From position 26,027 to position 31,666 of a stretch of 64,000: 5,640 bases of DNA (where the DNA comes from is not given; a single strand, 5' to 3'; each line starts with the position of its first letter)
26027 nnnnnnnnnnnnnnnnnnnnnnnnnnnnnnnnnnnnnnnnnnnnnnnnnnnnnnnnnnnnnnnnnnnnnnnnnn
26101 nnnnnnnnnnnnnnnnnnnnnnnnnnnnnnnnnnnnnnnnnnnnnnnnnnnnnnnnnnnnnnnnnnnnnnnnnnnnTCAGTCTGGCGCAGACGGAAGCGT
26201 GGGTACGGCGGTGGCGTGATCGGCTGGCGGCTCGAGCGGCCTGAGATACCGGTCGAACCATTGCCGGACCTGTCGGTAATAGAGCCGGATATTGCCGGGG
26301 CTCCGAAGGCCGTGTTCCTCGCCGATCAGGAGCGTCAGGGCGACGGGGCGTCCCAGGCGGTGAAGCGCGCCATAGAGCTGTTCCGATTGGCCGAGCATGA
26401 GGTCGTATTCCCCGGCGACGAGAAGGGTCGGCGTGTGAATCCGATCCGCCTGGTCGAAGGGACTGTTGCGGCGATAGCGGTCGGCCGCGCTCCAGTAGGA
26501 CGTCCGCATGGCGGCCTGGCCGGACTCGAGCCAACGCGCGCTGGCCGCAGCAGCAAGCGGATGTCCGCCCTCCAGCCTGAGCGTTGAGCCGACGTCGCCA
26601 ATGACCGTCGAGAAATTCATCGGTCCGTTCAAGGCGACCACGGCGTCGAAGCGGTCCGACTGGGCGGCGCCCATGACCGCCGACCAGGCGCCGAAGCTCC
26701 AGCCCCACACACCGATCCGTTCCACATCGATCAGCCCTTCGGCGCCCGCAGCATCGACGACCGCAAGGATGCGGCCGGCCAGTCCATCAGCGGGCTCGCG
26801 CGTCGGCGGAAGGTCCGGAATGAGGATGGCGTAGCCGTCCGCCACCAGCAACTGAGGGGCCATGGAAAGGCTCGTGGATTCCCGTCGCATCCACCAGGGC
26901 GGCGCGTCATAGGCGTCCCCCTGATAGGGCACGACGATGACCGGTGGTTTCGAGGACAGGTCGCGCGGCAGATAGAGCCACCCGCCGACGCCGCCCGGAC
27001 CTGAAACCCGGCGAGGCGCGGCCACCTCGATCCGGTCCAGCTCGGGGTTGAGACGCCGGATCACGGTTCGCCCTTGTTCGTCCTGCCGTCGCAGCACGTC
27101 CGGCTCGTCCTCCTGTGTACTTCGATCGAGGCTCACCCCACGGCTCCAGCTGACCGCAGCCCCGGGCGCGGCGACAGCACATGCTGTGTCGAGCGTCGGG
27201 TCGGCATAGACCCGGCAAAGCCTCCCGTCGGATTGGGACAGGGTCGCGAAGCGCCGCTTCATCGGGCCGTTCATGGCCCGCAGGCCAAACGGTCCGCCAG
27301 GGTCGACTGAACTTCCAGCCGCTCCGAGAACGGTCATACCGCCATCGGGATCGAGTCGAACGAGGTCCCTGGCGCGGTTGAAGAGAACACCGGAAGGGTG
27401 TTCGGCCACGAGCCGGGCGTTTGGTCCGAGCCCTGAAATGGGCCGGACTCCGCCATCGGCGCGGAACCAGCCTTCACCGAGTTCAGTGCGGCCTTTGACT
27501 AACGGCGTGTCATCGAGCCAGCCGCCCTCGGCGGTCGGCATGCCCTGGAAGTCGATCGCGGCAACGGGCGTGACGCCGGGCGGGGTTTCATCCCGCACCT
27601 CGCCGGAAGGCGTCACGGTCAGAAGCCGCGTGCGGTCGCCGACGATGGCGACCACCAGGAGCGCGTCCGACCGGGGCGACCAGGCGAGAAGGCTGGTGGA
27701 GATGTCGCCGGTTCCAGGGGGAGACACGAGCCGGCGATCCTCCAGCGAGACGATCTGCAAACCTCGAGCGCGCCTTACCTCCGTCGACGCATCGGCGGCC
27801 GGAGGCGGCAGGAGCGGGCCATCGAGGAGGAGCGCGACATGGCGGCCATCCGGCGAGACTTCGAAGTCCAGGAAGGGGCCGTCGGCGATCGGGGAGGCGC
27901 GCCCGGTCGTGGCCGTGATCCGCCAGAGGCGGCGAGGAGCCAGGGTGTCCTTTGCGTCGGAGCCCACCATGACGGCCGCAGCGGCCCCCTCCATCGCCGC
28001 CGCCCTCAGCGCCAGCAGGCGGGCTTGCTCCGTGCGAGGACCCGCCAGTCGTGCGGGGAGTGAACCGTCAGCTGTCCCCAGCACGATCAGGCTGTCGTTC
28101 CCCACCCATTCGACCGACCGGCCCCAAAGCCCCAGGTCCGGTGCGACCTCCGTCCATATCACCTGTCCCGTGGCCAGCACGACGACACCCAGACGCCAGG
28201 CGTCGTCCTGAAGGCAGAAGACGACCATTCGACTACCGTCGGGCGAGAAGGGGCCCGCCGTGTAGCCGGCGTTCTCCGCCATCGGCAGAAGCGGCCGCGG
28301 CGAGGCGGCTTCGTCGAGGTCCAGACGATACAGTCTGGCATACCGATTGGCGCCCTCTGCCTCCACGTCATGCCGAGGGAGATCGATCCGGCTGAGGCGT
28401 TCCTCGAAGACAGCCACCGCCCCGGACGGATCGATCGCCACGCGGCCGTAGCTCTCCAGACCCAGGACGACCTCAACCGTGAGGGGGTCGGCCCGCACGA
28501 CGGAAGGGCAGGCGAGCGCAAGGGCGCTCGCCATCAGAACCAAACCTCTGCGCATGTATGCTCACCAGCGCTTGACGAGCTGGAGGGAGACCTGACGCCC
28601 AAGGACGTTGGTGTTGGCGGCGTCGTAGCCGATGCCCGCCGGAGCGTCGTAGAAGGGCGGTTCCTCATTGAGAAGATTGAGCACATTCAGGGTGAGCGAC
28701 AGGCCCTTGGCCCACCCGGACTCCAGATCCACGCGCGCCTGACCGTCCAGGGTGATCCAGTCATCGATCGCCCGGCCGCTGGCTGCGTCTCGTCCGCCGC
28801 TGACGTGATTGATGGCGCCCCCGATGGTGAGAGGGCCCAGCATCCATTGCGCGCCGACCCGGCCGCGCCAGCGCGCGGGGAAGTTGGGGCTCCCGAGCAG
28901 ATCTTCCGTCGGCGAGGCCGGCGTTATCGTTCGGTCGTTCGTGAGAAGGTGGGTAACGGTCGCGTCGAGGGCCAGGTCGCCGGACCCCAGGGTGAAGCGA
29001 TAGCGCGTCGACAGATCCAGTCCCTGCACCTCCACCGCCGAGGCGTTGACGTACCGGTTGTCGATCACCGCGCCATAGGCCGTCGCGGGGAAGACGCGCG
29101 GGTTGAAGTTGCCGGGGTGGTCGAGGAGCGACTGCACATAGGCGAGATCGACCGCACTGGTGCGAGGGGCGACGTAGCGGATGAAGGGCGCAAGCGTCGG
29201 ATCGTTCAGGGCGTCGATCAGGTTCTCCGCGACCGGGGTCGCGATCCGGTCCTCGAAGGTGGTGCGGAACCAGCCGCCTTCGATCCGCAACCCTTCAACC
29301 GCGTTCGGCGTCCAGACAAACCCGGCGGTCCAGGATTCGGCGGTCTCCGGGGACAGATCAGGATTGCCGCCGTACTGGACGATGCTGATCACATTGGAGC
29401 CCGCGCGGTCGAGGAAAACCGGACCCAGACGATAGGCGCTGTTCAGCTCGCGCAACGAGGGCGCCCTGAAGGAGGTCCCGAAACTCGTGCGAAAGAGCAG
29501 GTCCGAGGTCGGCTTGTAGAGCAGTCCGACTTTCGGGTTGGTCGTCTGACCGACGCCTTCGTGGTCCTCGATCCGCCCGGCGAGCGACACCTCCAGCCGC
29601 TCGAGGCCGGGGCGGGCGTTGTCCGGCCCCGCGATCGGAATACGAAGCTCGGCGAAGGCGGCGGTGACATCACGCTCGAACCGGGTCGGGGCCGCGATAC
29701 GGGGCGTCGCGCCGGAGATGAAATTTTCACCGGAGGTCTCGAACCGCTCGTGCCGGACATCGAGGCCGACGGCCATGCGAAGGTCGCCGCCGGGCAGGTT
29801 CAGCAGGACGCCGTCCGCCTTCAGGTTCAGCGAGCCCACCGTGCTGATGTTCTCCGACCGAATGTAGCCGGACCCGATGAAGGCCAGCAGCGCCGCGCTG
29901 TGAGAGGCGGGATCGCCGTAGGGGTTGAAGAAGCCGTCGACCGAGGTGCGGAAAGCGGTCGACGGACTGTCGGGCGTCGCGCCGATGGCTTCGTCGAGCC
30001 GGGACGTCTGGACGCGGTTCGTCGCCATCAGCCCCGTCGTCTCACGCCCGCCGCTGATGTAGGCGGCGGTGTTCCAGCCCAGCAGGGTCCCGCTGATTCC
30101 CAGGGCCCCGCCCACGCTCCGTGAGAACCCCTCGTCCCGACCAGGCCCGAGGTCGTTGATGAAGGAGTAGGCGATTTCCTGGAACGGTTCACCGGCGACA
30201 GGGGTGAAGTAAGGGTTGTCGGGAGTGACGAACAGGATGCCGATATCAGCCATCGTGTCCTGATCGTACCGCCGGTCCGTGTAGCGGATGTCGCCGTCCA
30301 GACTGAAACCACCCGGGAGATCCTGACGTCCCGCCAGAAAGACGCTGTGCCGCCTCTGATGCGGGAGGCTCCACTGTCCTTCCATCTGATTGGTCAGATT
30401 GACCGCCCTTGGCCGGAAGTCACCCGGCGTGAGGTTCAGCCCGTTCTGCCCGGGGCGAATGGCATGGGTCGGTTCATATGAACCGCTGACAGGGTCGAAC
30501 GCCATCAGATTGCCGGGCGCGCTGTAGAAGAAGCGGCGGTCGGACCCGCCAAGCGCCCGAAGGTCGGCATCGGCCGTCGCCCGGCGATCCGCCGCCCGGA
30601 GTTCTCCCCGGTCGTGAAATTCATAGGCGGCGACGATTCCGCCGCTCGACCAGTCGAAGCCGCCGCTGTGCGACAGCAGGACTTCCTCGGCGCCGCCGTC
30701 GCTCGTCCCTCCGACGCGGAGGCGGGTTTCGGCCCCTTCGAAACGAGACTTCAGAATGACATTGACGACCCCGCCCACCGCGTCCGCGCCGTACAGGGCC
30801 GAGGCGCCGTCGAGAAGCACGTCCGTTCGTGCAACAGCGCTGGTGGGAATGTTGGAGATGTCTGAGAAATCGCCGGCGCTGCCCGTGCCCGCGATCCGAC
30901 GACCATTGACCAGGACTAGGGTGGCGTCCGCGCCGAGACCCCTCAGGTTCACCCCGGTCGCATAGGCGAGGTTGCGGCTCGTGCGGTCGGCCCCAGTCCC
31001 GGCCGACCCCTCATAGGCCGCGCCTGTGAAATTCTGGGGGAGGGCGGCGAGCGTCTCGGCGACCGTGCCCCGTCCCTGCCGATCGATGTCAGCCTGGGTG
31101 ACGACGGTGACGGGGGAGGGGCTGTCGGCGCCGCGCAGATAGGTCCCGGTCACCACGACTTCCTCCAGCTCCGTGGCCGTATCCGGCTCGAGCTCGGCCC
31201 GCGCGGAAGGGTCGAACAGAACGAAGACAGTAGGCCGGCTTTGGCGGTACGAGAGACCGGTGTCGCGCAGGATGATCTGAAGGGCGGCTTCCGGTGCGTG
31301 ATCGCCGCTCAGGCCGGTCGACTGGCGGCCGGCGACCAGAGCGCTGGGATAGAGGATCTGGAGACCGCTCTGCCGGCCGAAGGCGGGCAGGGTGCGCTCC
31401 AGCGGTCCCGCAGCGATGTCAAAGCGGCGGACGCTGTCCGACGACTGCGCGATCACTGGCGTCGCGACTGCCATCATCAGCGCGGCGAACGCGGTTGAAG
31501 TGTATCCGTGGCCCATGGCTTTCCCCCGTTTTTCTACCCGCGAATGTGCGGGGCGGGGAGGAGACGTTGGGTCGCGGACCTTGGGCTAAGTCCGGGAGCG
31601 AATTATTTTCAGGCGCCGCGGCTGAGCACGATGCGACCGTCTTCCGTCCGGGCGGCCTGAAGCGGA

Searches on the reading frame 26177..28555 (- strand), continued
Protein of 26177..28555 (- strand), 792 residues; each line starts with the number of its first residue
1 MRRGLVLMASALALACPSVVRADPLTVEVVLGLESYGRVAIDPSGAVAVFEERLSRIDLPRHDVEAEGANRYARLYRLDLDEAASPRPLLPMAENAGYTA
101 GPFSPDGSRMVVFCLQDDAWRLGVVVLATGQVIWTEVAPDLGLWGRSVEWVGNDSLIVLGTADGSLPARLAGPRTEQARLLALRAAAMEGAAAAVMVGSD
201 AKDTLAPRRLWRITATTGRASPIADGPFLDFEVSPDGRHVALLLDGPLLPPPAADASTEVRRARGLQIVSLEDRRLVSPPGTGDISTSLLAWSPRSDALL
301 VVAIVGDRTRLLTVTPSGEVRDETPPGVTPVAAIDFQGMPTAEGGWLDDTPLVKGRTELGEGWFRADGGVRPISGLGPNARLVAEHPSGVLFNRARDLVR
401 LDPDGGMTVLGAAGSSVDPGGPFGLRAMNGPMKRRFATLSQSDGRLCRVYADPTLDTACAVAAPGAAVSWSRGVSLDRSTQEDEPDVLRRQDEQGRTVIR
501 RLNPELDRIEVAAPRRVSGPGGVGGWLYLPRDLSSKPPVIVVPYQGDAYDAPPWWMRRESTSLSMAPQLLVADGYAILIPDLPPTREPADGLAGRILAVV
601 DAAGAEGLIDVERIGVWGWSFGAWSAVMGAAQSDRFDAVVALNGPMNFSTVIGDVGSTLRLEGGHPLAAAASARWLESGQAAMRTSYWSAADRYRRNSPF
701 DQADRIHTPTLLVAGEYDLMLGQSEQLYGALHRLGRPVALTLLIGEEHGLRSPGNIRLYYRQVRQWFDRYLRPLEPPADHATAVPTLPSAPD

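Call 61: fold_search(model_id=the predicted structure, library=pdb)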
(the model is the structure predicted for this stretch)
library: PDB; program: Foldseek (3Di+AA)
matches with E <= 10: 1861; with E <= 0.001: 1553
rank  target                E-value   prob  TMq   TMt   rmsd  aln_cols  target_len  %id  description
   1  8wt1_C                6.2e-30  1.00  0.54  0.65   9.7       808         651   20  Crystal structure of S9 carboxypeptidase from Geobacillus sterothermophilus (released 2024-03-13)
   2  8wt1_D                6.5e-30  1.00  0.55  0.66   8.4       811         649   20  Crystal structure of S9 carboxypeptidase from Geobacillus sterothermophilus (released 2024-03-13)
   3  8wt1_F                3.4e-29  1.00  0.54  0.64   9.4       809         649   19  Crystal structure of S9 carboxypeptidase from Geobacillus sterothermophilus (released 2024-03-13)
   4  8wt1_H                5.3e-29  1.00  0.53  0.64   9.8       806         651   20  Crystal structure of S9 carboxypeptidase from Geobacillus sterothermophilus (released 2024-03-13)
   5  5yzo_C                8.4e-29  1.00  0.51  0.61   9.4       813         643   15  Crystal structure of S9 peptidase mutant (S514A) from Deinococcus radiodurans R1 (released 2018-11-14)
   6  5yzo_A                9.8e-29  1.00  0.51  0.61   9.2       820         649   16  Crystal structure of S9 peptidase mutant (S514A) from Deinococcus radiodurans R1 (released 2018-11-14)
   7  8wt1_G                1.3e-28  1.00  0.55  0.66   8.8       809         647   18  Crystal structure of S9 carboxypeptidase from Geobacillus sterothermophilus (released 2024-03-13)
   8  5yzn_A                1.3e-28  1.00  0.52  0.62   9.0       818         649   16  Crystal structure of S9 peptidase (active form) from Deinococcus radiodurans R1 (released 2018-11-14)
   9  5yzo_B                1.4e-28  1.00  0.51  0.61   9.5       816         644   16  Crystal structure of S9 peptidase mutant (S514A) from Deinococcus radiodurans R1 (released 2018-11-14)
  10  6ikg_A                1.4e-28  1.00  0.50  0.61   9.2       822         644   15  Crystal structure of substrate-bound S9 peptidase (S514A mutant) from Deinococcus radiodurans (released 2018-11-14)
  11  8wt1_A                1.5e-28  1.00  0.54  0.64   9.0       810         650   19  Crystal structure of S9 carboxypeptidase from Geobacillus sterothermophilus (released 2024-03-13)
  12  7ep9_A                5.1e-28  1.00  0.50  0.58   9.8       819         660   13  The structure of carboxypeptidase from Fusobacterium nucleatum (released 2021-10-27)
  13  6ikg_C                6.6e-28  1.00  0.51  0.62   9.4       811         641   16  Crystal structure of substrate-bound S9 peptidase (S514A mutant) from Deinococcus radiodurans (released 2018-11-14)
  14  6ikg_B                8.1e-28  1.00  0.50  0.61   9.6       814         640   15  Crystal structure of substrate-bound S9 peptidase (S514A mutant) from Deinococcus radiodurans (released 2018-11-14)
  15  6ikg_D                1.6e-27  1.00  0.51  0.61   9.7       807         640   15  Crystal structure of substrate-bound S9 peptidase (S514A mutant) from Deinococcus radiodurans (released 2018-11-14)
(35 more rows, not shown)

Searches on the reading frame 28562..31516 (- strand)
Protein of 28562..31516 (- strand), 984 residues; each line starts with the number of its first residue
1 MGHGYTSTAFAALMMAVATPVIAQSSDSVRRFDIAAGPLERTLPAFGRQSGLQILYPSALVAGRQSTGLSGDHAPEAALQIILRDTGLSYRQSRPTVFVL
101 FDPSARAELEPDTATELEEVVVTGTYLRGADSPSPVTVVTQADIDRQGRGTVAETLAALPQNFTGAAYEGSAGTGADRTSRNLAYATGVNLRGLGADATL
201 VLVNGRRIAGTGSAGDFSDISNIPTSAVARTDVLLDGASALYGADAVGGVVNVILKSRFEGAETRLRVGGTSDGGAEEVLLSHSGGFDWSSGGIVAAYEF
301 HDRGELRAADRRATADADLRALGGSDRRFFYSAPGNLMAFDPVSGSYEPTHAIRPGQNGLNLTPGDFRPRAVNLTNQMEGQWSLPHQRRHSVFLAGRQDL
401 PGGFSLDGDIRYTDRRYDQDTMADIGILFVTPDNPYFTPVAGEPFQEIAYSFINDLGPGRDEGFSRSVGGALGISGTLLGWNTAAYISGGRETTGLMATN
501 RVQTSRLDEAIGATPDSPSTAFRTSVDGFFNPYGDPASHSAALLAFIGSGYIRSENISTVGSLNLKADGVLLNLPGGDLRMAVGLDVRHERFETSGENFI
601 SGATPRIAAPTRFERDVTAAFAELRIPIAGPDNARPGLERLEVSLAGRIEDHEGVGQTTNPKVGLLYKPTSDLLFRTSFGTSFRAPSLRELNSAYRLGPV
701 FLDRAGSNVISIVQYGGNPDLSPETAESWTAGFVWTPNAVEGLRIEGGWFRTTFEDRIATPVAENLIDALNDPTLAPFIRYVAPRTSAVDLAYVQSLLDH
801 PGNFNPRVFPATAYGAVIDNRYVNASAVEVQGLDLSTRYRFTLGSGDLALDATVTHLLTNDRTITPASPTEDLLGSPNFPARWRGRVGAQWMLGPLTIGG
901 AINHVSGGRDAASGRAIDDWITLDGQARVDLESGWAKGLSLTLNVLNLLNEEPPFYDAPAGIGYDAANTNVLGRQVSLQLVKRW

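Call 5: search_protein_families(library=pfam, proteins=[window:28562-31516:-], max_evalue=0.01)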
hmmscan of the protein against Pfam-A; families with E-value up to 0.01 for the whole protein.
window:28562-31516:- (984 aa): 3 families
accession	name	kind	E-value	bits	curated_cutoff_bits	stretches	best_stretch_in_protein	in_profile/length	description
PF00593.30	TonB_dep_Rec_b-barrel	-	9.8e-40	138.1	27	1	503-948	57-436/436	TonB dependent receptor-like, beta-barrel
PF07715.20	Plug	-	2.7e-18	66.9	23.9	1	130-250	3-107/107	TonB-dependent Receptor Plug Domain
PF07660.19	STN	-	3.8e-10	39.8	28.4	1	52-101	1-50/52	Secretin and TonB N terminus short domain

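Call 7: search_protein_families(library=ncbifam, proteins=[window:28565-31516:-], max_evalue=0.01)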
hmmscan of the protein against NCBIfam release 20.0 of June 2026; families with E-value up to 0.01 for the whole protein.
window:28565-31516:- (984 aa): 23 families
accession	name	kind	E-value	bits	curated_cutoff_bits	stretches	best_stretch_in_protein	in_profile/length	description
TIGR01785.1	TonB-hemin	subfamily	1.6e-24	86.3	316.85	2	653-952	408-653/677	TonB-dependent heme/hemoglobin receptor family protein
TIGR01779.1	TonB-B12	equivalog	6.6e-24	84.4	599.7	2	111-273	22-171/614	TonB-dependent vitamin B12 receptor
NF007478.2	PRK10064.1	equivalog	5.3e-22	77.8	745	2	120-256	33-158/663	catecholate siderophore receptor CirA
NF050067.1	TonBEntbctnRecCfrA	equivalog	8.1e-21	74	1200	2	114-257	23-159/698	TonB-dependent ferric enterobactin receptor CfrA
NF010010.0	PRK13483.1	equivalog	7.1e-20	70.5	927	2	105-268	21-175/660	ligand-gated channel protein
NF007926.1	PRK10641.1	equivalog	2.8e-19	69.1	836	1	134-269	46-167/617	TonB-dependent vitamin B12 receptor BtuB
NF041676.1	FecA_OM_dicitr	equivalog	6e-19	67.5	1100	1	14-257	16-250/773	TonB-dependent Fe(3+) dicitrate receptor FecA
NF010011.0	PRK13484.1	equivalog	9.3e-19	67.1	1197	2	188-259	87-162/682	IreA family TonB-dependent siderophore receptor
TIGR01783.1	TonB-siderophor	subfamily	4.9e-18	65.1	223.5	3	132-255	2-107/649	TonB-dependent siderophore receptor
TIGR01786.1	TonB-hemlactrns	subfamily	6.9e-17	61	323.75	2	658-844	437-569/719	TonB-dependent hemoglobin/transferrin/lactoferrin family receptor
NF010048.1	PRK13524.1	subfamily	8.5e-16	57.6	493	2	108-259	31-179/744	FepA family TonB-dependent siderophore receptor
NF010038.0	PRK13513.1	equivalog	1e-15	57.3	942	1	111-269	29-178/659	ligand-gated channel protein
NF010012.0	PRK13486.1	equivalog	6.1e-12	44.7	924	1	187-269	84-171/696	TonB-dependent receptor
NF010051.0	PRK13528.1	subfamily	7e-12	44.4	583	1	110-259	27-175/727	FepA family TonB-dependent siderophore receptor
TIGR01782.1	TonB-Xanth-Caul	subfamily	6.5e-11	41.3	310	2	664-954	590-840/868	TonB-dependent receptor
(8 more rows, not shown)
